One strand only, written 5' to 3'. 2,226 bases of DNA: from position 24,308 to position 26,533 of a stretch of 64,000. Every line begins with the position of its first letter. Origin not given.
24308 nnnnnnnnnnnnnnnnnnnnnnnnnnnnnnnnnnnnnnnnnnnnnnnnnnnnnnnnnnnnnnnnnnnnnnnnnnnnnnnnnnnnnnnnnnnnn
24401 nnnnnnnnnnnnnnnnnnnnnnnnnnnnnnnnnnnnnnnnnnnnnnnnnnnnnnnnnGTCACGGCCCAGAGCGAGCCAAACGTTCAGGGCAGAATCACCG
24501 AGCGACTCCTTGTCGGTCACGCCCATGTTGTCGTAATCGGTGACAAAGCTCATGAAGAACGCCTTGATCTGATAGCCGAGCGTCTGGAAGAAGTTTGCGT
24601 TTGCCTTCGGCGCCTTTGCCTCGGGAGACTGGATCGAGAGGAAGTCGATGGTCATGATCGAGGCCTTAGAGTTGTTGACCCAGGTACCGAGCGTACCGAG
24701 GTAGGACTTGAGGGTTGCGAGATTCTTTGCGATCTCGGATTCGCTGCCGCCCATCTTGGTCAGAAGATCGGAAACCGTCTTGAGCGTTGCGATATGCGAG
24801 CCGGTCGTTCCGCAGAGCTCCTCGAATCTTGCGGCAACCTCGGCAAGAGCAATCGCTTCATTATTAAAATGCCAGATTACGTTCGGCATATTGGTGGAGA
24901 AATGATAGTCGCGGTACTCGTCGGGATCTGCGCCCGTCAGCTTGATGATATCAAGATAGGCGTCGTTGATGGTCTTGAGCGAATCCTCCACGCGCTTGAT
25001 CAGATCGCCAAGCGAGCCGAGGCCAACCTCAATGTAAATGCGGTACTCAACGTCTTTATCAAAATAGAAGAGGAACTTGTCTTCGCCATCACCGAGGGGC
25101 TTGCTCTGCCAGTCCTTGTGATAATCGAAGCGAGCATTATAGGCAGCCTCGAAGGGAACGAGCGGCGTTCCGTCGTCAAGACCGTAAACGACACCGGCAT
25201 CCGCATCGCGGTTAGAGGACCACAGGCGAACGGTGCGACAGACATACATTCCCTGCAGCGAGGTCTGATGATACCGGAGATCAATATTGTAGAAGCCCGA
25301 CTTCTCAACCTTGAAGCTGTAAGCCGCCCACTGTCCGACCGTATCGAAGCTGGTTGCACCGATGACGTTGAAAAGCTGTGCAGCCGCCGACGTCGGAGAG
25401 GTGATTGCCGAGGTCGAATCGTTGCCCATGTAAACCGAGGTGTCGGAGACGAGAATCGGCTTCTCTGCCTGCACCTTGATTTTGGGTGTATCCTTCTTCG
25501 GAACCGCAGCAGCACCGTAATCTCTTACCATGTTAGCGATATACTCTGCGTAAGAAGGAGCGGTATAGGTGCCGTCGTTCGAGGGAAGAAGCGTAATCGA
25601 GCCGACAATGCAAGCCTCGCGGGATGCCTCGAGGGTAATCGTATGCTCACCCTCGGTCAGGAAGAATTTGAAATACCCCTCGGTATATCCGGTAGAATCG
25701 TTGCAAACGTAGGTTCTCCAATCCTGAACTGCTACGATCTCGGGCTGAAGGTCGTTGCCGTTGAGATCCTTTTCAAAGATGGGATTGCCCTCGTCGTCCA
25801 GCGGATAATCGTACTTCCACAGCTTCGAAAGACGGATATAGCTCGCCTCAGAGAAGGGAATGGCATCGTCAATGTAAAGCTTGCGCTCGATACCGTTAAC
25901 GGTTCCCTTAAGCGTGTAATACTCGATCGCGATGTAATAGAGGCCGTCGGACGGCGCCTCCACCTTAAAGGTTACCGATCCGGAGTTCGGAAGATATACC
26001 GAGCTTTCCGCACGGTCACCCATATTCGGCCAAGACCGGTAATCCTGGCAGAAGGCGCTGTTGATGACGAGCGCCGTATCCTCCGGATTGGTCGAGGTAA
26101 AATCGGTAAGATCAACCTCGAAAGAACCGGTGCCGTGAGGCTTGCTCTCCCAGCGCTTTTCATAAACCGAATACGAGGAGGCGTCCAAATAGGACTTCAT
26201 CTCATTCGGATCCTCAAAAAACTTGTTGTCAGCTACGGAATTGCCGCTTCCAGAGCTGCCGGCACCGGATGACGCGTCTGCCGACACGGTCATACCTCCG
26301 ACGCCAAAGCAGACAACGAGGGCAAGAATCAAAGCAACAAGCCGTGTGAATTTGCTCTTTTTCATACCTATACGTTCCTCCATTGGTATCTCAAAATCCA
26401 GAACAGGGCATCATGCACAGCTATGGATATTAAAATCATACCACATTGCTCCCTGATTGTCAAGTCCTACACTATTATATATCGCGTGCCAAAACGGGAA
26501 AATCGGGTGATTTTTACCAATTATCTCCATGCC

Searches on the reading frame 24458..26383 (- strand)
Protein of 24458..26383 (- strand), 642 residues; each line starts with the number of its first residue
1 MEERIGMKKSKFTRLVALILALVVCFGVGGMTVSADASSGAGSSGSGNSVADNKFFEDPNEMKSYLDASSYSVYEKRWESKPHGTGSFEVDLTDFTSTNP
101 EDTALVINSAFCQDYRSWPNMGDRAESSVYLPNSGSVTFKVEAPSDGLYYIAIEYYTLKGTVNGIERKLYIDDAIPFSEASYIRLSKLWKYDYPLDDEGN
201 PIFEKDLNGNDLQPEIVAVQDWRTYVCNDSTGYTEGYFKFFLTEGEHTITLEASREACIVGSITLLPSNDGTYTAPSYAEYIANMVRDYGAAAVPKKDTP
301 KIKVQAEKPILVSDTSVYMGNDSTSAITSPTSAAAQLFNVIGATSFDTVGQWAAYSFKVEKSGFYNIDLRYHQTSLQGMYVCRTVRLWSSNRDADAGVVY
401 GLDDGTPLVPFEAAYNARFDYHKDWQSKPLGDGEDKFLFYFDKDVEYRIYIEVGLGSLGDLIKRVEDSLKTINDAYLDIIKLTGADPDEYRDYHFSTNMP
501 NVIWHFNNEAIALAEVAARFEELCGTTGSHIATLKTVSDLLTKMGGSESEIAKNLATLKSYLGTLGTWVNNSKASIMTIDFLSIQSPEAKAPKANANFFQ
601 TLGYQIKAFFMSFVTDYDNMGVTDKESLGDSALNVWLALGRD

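Call 63: search_protein_families(library=pfam, proteins=[window:24458-26383:-], max_evalue=1)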
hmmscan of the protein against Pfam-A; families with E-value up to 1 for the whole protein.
window:24458-26383:- (642 aa): 5 families
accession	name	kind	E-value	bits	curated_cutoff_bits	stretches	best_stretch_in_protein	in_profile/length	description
PF25456.1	Ig_PVRIG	-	0.013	16.1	31.5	1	518-598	15-93/115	Transmembrane protein PVRIG, immunoglobulin-like domain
PF16990.11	CBM_35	-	0.029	15.1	28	1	318-372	3-57/121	Carbohydrate binding module (family 35)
PF04697.18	Pinin_SDK_N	-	0.19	12.4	31.1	1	454-493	4-40/133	pinin/SDK conserved region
PF06736.16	TMEM175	-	0.2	12.6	25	1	574-614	11-50/88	Endosomal/lysosomal potassium channel TMEM175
PF04151.21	PPC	-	0.62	11.4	25.9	0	117-153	34-68/70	Bacterial pre-peptidase C-terminal domain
